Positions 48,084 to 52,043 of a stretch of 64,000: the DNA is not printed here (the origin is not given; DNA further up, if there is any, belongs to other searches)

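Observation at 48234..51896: Giant 1220-aa flagellar hook protein with a ~780-aa multi-domain insertion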

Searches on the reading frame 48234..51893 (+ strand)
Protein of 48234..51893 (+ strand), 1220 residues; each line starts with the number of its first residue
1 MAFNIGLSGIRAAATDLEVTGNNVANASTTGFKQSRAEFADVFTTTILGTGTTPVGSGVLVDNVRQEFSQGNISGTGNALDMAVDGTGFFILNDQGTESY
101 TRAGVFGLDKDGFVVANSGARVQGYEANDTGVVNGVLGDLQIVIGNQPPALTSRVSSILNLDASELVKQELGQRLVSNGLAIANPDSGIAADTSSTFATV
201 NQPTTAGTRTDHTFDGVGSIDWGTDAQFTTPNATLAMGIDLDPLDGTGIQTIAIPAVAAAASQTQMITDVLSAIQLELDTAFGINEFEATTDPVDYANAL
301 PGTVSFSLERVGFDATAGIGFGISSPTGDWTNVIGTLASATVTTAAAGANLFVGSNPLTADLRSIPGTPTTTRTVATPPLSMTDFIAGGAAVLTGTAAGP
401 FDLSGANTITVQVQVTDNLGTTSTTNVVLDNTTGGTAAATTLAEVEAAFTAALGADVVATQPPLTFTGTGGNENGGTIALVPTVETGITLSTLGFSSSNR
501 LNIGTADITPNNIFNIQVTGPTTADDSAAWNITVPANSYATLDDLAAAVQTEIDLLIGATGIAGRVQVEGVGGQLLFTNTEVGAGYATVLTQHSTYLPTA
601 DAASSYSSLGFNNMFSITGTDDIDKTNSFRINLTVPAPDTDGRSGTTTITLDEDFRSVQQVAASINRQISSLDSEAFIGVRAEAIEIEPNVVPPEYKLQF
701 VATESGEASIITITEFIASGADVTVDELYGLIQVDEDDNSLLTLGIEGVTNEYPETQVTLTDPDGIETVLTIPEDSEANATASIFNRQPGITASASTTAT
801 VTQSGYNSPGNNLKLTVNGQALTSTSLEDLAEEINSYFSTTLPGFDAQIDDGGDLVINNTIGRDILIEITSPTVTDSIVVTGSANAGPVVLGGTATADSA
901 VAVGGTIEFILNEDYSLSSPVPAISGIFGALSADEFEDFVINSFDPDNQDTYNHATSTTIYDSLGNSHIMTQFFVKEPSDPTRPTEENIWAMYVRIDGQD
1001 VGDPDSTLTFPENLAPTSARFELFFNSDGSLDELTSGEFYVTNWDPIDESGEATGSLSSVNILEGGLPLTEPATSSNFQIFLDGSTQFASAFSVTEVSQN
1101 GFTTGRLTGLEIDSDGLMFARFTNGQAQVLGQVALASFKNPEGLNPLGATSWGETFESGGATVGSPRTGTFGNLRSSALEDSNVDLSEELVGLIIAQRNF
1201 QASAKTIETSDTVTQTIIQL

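Call 3: search_protein_families(library=pfam, proteins=[window:48234-51893:+], max_evalue=0.1)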
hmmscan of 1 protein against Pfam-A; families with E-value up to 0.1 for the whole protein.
window:48234-51893:+ (1220 aa): 5 families
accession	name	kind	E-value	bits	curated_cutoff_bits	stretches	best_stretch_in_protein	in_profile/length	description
PF07559.19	FlgE_D2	-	9.3e-34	117.4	22.7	1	943-1102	11-142/142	Flagellar basal body protein FlaE D2 domain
PF06429.18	Flg_bbr_C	-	4.4e-14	52.2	23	1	1176-1220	2-46/46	Flagellar basal body rod FlgEFG protein C-terminal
PF22692.1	LlgE_F_G_D1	-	7.1e-09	36.1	27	1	83-144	1-47/64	Flagellar hook protein FlgE/F/G D1 domain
PF00460.25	Flg_bb_rod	-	8.5e-07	29.3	20.7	1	4-33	2-31/31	Flagella basal body rod protein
PF21060.3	Reovirus_L2_6th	-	0.089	13.6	27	0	862-929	13-77/98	Reovirus core-spike protein lambda-2 (L2), 6th domain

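Call 4: search_protein_families(library=ncbifam, proteins=[window:48234-51893:+], max_evalue=0.1)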
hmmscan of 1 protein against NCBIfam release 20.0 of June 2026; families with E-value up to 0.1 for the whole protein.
window:48234-51893:+ (1220 aa): 25 families
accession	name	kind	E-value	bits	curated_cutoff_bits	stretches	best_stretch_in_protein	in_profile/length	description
NF004238.1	PRK05682.1-1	equivalog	1e-135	453.2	400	2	911-1220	142-413/414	flagellar hook protein FlgE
NF004240.1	PRK05682.1-4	equivalog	3e-112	376.1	472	2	941-1219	177-441/443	flagellar hook protein FlgE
NF005286.1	PRK06803.1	equivalog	3.4e-102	342.6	467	2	938-1219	164-400/402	flagellar hook protein FlgE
TIGR03506.1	FlgEFG_subfam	subfamily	3.1e-89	300.1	70.25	2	939-1203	150-351/351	flagellar hook-basal body complex protein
NF004241.1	PRK05682.1-5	equivalog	2e-79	267.8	469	2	951-1220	188-444/446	flagellar hook protein FlgE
NF009279.0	PRK12637.1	equivalog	1.1e-65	222.1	663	3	1070-1218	323-470/473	flagellar hook protein FlgE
TIGR02489.1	flgE_epsilon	equivalog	2.4e-59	201.6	412.85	2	953-1220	482-717/719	flagellar hook protein FlgE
NF004242.0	PRK05682.2-1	equivalog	8.6e-53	179.6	365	2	948-1219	175-419/422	flagellar hook protein FlgE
TIGR02488.1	flgG_G_neg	equivalog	4e-48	164.2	252.75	2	4-123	3-135/259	flagellar basal-body rod protein FlgG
NF004243.1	PRK05682.2-2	equivalog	1.9e-47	162.3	801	2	950-1220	187-418/420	flagellar hook protein FlgE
NF009278.1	PRK12636.1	equivalog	4.1e-46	157.6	350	2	1109-1220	150-261/263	flagellar basal body rod protein FlgG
TIGR02490.1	flgF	equivalog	3.4e-41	141.2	178.5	2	5-142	3-125/218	flagellar basal-body rod protein FlgF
NF009456.0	PRK12816.1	equivalog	1.3e-36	126.6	416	2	1111-1220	152-262/264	flagellar basal body rod protein FlgG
NF040922.1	flgE_Caulobact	equivalog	1.4e-36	126.6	750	2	1083-1219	366-502/505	flagellar hook protein FlgE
NF009280.2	PRK12640.1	subfamily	8.8e-25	87.7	210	2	5-125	7-124/246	flagellar basal body rod protein FlgF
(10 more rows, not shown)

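Call 6: find_homologous_proteins(query=window:48234-51893:+, region=160-945)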
Query window:48234-51893:+, residues 160-945 (786 aa): 140 proteins with E <= 0.001 among 8000 candidates; the best 120 are listed.
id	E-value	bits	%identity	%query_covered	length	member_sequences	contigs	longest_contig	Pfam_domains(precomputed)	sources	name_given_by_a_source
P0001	0.0e+0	1635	100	100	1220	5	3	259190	PF06429.19,PF00460.26,PF22692.2,PF07559.20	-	-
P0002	0.0e+0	1536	93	100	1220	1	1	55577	PF06429.19,PF00460.26,PF22692.2,PF07559.20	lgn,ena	-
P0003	0.0e+0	1507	91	100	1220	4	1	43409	PF06429.19,PF00460.26,PF22692.2,PF07559.20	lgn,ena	-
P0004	0.0e+0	1357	81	100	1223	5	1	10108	PF06429.19,PF00460.26,PF22692.2,PF07559.20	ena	-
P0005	0.0e+0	1197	73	100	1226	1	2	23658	PF06429.19,PF00460.26,PF22692.2,PF07559.20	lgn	-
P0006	0.0e+0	1142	69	100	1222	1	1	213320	PF06429.19,PF00460.26,PF22692.2,PF07559.20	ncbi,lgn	-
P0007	3.2e-285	966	82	72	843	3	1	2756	PF06429.19,PF07559.20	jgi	-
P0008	1.1e-280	951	83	69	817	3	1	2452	PF06429.19,PF07559.20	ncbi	ncbi:MAG: flagellar hook-basal body complex protein, partial [Bermanella sp.]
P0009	3.5e-269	913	60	100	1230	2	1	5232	PF06429.19,PF00460.26,PF22692.2,PF07559.20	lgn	-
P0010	4.2e-267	906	59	100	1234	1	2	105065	PF06429.19,PF00460.26,PF22692.2,PF07559.20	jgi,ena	-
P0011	1.5e-265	901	59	100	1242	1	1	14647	PF06429.19,PF00460.26,PF22692.2,PF07559.20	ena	-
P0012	3.9e-265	900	59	100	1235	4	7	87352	PF06429.19,PF00460.26,PF22692.2,PF07559.20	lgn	-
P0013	3.4e-264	897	59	100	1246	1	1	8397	PF06429.19,PF00460.26,PF22692.2,PF07559.20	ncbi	-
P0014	4.1e-263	893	59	100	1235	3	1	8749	PF06429.19,PF00460.26,PF22692.2,PF07559.20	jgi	-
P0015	7.0e-263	892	59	100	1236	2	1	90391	PF06429.19,PF22692.2,PF07559.20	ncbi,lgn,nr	ncbi:MAG: flagellar hook-basal body complex protein [Gammaproteobacteria bacterium]|nr:flagellar hoo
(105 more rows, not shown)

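Call 40: predict_structure(alignment_id=A1)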
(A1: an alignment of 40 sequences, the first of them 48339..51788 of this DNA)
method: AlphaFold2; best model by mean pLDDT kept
length: 1150 residues; sequences in the alignment: 40
mean_pLDDT: 65.4   pTM: 0.33
mean pLDDT of the five models: 65.4, 62.7, 60.9, 57.3, 56.6
residues with pLDDT >= 90: 58; 70-90: 547; 50-70: 265; < 50: 280
segments of 3 or more residues with pLDDT < 50: 1-114, 146-158, 329-337, 584-590, 602-604, 703-715, 1022-1041, 1055-1150
pLDDT, mean of each block of 10 residues (from residue 1): 22 26 26 26 29 34 32 41 39 36 29 53 69 71 52 37 55 77 86 87 87 87 89 92 82 87 83 76 76 87 72 58 51 42 76 79 85 90 77 88 88 85 85 77 88 88 80 77 79 84 83 84 70 75 64 78 69 75 44 62 52 69 75 72 71 59 68 59 59 59 42 54 85 84 82 85 83 81 86 88 84 88 85 81 72 67 73 83 75 69 69 72 74 82 59 76 75 61 79 75 74 67 42 38 70 48 28 34 29 27 28 27 25 24 26
secondary structure, 60 per line:
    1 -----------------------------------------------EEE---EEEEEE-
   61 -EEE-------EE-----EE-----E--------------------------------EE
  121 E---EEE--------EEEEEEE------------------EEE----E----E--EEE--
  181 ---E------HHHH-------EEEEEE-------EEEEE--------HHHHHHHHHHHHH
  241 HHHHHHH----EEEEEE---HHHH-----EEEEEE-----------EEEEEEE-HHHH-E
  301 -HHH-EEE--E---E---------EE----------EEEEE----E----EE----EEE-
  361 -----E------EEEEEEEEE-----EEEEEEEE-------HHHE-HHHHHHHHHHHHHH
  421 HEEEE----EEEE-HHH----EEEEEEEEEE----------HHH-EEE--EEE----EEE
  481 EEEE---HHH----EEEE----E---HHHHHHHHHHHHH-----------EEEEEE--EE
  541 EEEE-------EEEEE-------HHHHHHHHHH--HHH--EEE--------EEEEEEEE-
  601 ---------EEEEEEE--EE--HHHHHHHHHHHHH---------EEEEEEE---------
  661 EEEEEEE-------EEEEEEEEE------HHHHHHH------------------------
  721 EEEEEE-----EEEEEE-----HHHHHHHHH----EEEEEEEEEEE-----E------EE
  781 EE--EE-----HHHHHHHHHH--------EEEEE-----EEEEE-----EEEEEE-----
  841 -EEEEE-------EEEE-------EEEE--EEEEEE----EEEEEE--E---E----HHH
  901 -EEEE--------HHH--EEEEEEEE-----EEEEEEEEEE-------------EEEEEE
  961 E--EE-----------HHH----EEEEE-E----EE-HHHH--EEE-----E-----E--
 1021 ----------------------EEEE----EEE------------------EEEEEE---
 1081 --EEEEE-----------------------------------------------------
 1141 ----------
elements in order (helices of 4 or more, strands of 3 or more residues): E48-50 E54-59 E62-64 E119-121 E125-127 E136-142 E161-163 E176-178 H191-194 E202-207 E215-219 H228-247 E252-257 H261-264 E270-275 E287-293 H295-298 E306-308 E337-341 E357-359 E373-381 E387-394 H407-421 E422-425 E430-433 E442-451 E466-468 E471-473 E478-484 E495-498 H507-519 E531-536 E539-544 E552-556 H564-573 E581-583 E592-599 E610-616 H623-635 E645-651 E661-667 E675-683 H690-696 E721-726 E732-737 H743-751 E756-766 E779-782 H792-801 E810-814 E820-824 E830-835 E842-846 E854-857 E865-868 E871-876 E881-886 E902-905 E919-926 E932-941 E955-961 E984-988 H998-1001 E1004-1006 E1043-1046 E1051-1053 E1072-1077 E1083-1087

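Call 46: fold_search(model_id=the predicted structure, library=pdb)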
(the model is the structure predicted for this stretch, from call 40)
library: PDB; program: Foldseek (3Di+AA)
matches with E <= 10: 308; with E <= 0.001: 21
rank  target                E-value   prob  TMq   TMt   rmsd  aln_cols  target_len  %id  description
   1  8erm_A                1.9e-07  1.00  0.12  0.57   4.9       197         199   23  Crystal structure of FliC D2/D3 domains from Pseudomonas aeruginosa PAO1 (released 2023-05-17)
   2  9wx3_D                2.7e-07  1.00  0.09  0.46  11.0       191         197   30  Structure of flagellar hook subunit FlgE D-II domain in Pseudomonas aeruginosa (released 2025-12-24)
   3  9wx3_A                4.7e-07  1.00  0.09  0.46  10.2       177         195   31  Structure of flagellar hook subunit FlgE D-II domain in Pseudomonas aeruginosa (released 2025-12-24)
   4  8erm_B                7.2e-07  1.00  0.13  0.60   4.9       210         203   23  Crystal structure of FliC D2/D3 domains from Pseudomonas aeruginosa PAO1 (released 2023-05-17)
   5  3a69                  1.3e-06  1.00  0.08  0.26  38.5       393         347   20  Atomic model of the bacterial flagellar hook based on docking an X-ray derived structure and terminal two alpha-helices  (released 2009-12-15)
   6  8z5y_D                1.9e-06  1.00  0.09  0.22  17.7       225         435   23  Cryo-EM structure of the L-hook of the polar flagellum (released 2025-10-22)
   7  9ygu_A7               3.8e-06  1.00  0.12  0.25   6.9       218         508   19  Flagella filament structure in H. pylori composed of flagellin FlaA (released 2026-02-25)
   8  8sug_A                5.2e-06  1.00  0.14  0.32   5.6       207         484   25  Cryo-EM structure of the wild type P. aeruginosa flagellar filament (released 2023-06-14)
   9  9yh1_A1               6.4e-06  1.00  0.11  0.22   5.8       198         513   19  Structure of flagellin FlaB filament in H. pylori (released 2026-02-25)
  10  1wlg_A                1.3e-05  1.00  0.08  0.30  18.3       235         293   28  Crystal structure of FlgE31, a major fragment of the hook protein (released 2004-11-02)
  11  5npy                  1.6e-05  1.00  0.07  0.16  16.8       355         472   14  Crystal structure of Helicobacter pylori flagellar hook protein FlgE2 (released 2017-11-15)
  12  6jzt_A                2.6e-05  1.00  0.08  0.23  14.4       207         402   27  Structure of the bacterial flagellar hook from Salmonella typhimurium (released 2019-07-17)
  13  9gsx_Z                5.5e-05  0.85  0.08  0.14  31.0       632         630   10  Campylobacter hook-filament junction-cap complex (released 2025-04-09)
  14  6k9q_Q                6.1e-05  1.00  0.08  0.22  17.6       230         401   28  Structure of the native supercoiled hook as a universal joint (released 2020-02-12)
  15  5jxl                  7.9e-05  0.57  0.11  0.13  50.5      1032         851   12  Cryo-EM structure of the flagellar hook of Campylobacter jejuni (released 2016-11-16)
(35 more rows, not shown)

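Call 65: search_solved_structures(query=window:48234-51893:+, max_evalue=1e-10, show_alignments=2)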
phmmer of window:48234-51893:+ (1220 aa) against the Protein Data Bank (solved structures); distinct sequences matched with E-value up to 1e-10: 16.
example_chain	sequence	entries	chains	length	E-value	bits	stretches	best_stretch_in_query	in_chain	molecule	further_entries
9yee_Ce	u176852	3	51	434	1.4e-62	215.1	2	944-1220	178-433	Flagellar hook protein FlgE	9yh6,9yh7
8z5u_D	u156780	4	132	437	1.8e-61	211.4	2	943-1220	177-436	Flagellar hook protein FlgE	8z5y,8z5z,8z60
6jzt_A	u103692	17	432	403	3.9e-54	187.1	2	944-1220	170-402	Flagellar hook protein FlgE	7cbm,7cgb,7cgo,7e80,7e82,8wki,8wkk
3a69_A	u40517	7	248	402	9.3e-54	185.9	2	944-1220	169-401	Flagellar hook protein flgE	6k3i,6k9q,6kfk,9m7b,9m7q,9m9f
5jxl_A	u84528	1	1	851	8.6e-42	146.2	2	957-1220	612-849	flagellar hook protein FlgE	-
9wwj_L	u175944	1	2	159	4.8e-37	130.5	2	1100-1181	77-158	Flagellar hook protein FlgE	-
9yee_Ba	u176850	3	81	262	2.7e-28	101.5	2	5-122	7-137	Flagellar basal-body rod protein FlgG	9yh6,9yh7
6jzr_A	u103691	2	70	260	1.1e-26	96.2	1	5-124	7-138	Flagellar basal-body rod protein FlgG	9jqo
5wrh_A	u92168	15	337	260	1.3e-26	96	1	5-124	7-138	Flagellar basal-body rod protein FlgG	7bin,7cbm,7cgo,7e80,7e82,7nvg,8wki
8z5u_A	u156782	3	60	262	4.9e-26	94.1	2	1110-1214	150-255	Flagellar basal-body rod protein FlgG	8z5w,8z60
1wlg_A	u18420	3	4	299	5.7e-26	93.8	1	1060-1187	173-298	Flagellar hook protein flgE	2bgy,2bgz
6ndx_B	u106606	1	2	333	5.2e-20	74.1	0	81-163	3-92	Flagellar hook protein FlgE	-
5az4_A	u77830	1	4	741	2.2e-17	65.4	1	956-1187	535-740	Flagellar hook subunit protein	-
9wx3_D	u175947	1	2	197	3.3e-12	48.3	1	940-1104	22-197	Flagellar hook protein FlgE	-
8z5s_m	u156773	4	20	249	1.1e-11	46.6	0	4-125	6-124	Flagellar basal-body rod protein FlgF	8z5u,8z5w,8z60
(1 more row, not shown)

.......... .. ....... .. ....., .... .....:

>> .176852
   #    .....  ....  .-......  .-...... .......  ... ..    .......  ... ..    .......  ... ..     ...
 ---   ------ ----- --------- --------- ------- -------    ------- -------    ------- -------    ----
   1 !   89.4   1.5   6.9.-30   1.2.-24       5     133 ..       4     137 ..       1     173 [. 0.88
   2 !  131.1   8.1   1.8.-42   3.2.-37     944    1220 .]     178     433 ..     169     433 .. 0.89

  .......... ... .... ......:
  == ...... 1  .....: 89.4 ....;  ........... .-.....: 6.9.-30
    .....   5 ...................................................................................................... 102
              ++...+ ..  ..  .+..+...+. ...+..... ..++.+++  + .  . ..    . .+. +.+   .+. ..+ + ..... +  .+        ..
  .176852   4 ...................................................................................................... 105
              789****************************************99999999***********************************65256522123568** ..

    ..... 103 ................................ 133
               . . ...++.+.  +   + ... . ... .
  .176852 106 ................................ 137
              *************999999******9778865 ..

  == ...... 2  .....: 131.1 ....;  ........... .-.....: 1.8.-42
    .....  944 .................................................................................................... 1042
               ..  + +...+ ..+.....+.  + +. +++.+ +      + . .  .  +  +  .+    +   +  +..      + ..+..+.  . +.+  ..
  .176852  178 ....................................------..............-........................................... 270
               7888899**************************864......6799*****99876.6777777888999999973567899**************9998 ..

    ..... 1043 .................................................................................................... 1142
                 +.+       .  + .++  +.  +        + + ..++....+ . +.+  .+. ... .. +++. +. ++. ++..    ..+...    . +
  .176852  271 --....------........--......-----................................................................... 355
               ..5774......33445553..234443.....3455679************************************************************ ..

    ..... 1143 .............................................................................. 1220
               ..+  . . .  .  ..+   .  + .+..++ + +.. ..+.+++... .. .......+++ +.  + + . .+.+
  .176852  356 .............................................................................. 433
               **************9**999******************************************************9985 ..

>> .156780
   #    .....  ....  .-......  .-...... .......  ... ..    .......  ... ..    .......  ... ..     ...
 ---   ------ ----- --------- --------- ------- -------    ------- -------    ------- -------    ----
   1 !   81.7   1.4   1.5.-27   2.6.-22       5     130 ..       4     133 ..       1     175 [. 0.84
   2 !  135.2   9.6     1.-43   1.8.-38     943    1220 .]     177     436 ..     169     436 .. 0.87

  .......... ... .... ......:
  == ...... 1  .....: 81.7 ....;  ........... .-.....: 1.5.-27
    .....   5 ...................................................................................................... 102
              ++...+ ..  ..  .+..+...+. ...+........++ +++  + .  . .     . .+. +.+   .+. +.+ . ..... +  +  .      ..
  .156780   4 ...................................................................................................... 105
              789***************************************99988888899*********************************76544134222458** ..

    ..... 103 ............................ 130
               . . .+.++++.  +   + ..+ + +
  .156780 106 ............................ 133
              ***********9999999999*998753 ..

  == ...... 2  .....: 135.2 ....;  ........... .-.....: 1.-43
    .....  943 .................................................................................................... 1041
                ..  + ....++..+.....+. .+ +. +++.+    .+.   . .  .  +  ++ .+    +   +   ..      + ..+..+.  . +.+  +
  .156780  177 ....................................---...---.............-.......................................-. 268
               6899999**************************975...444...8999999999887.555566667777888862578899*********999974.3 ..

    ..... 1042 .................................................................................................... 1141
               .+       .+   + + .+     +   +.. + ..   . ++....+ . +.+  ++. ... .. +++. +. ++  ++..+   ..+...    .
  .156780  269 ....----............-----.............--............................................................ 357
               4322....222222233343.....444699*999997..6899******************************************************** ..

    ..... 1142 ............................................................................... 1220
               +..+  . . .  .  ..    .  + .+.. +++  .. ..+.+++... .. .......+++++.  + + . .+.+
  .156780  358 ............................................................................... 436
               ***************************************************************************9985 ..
